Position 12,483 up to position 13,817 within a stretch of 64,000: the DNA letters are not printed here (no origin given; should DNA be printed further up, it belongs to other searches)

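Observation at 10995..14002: Membrane-anchored Hsp100/Clp-like ATPase with DnaJ-type zinc fingers and a non-canonical NBD1, co-directional with two type IV pilin genes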

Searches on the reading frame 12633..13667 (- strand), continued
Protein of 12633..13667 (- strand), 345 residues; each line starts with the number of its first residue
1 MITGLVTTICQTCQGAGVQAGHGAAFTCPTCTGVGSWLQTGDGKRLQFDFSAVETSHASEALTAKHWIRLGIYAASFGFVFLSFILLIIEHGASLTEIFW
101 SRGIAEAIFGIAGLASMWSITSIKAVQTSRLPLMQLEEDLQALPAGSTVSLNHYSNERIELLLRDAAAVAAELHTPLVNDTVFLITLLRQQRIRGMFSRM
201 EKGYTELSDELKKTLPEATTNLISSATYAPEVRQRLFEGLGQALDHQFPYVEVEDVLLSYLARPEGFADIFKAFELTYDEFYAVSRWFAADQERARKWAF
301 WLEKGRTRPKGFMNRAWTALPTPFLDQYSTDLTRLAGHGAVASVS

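Call 62: search_solved_structures(query=A2, max_evalue=1, show_alignments=3)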
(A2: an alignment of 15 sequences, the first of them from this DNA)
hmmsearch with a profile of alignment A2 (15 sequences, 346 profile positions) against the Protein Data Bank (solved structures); distinct sequences matched with E-value up to 1: 64 (the best 60 are shown).
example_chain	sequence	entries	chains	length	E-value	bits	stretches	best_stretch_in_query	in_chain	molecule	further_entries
6emw_F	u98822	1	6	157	1.1e-10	44.6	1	157-284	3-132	ATP-dependent Clp protease ATP-binding subunit ClpC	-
6em8_A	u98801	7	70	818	2.1e-10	43.7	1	156-284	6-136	ATP-dependent Clp protease ATP-binding subunit ClpC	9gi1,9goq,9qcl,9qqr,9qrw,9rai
6em9_A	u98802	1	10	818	2.1e-10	43.7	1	156-284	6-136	ATP-dependent Clp protease ATP-binding subunit ClpC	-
3pxg_A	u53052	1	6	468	7.8e-08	35.2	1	156-281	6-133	Negative regulator of genetic competence ClpC/MecB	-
2k77_A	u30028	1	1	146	1.7e-07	34.1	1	156-281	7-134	Negative regulator of genetic competence clpC/mecB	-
2y1r_A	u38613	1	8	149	1.8e-07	34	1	156-281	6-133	NEGATIVE REGULATOR OF GENETIC COMPETENCE CLPC/MECB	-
8b3s_Z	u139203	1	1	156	2e-07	33.9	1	156-281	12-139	ATP-dependent Clp protease ATP-binding subunit ClpC / Negative regulator of tic competence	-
5hbn_A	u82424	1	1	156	2e-07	33.8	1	156-281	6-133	Negative regulator of genetic competence ClpC/MecB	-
2y1q_A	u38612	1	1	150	2.5e-07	33.5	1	156-281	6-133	NEGATIVE REGULATOR OF GENETIC COMPETENCE CLPC/MECB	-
3pxi_A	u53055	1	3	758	3.4e-07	33.1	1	156-281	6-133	Negative regulator of genetic competence ClpC/MecB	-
7abr_A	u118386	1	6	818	4.1e-07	32.8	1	156-281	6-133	Negative regulator of genetic competence ClpC/MecB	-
3j3r_A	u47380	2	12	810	4.3e-07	32.8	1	156-281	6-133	Negative regulator of genetic competence ClpC/MecB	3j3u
3j3s_A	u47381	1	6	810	4.3e-07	32.8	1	156-281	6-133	Negative regulator of genetic competence ClpC/MecB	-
3j3t_A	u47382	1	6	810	4.3e-07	32.8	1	156-281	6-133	Negative regulator of genetic competence ClpC/MecB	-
5gui_A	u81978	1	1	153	4.6e-07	32.7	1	156-285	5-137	Chaperone protein ClpC1, chloroplastic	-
3lcz_A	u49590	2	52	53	0.0064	19.1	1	9-50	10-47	Inhibitor of TRAP, regulated by T-BOX (Trp) sequence RtpA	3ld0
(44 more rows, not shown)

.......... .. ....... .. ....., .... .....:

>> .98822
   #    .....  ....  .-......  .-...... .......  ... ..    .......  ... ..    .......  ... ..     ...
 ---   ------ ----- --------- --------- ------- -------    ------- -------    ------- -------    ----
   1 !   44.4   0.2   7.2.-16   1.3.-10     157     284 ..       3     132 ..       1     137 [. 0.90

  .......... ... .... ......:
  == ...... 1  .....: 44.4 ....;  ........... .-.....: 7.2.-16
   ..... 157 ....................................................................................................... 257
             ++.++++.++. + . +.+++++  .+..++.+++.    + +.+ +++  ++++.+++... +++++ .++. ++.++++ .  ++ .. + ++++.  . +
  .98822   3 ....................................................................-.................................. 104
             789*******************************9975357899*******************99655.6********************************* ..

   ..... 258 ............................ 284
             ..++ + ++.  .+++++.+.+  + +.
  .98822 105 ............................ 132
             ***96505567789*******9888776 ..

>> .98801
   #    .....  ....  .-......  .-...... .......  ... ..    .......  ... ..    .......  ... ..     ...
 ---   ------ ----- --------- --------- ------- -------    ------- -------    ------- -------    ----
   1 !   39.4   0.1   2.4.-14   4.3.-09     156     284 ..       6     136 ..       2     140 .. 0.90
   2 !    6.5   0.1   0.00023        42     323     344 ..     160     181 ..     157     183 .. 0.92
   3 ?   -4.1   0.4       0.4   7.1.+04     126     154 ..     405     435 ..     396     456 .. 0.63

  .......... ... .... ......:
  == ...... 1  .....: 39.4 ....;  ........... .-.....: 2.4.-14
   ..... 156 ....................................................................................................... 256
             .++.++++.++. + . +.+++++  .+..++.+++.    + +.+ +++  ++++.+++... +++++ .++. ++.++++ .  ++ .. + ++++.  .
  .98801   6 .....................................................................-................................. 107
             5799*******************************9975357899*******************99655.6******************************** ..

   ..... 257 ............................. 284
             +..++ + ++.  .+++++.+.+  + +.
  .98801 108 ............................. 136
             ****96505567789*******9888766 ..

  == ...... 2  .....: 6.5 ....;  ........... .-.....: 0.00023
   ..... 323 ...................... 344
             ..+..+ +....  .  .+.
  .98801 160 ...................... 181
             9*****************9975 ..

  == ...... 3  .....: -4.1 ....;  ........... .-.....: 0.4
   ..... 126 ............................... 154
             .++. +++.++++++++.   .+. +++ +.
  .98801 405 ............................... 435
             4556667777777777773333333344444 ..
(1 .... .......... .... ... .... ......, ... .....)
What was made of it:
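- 13503..13652 (-): N-terminal zinc ribbon (aa 6-55) with two CxxCxGxG motifs, so four Cys and probably one Zn site. Call 62: Anti-TRAP 3lcz at E = 0.006.
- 12750..13271 (-): Clp_N-type N-domain (aa 133-306), closest to ClpC N-domains. Call 62: aa 156-284 match ClpC 6-136 at E = 1e-10.
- On Hsp100/Clp class I (two-ring AAA+): Call 62: the family profile matches ClpC N-domains, aa 156-284, at E = 1e-10.
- On DnaJ-type zinc finger (PF00684) / Anti-TRAP (PF15777): Anti-TRAP 3lcz scores E = 0.006 by profile (call 62).
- Checked: A Clp_N-type N-domain is confirmed by profile: aa 156-284 match ClpC residues 6-136 at E = 1e-10 (call 62).
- The N-domain is ClpC-like (call 62).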
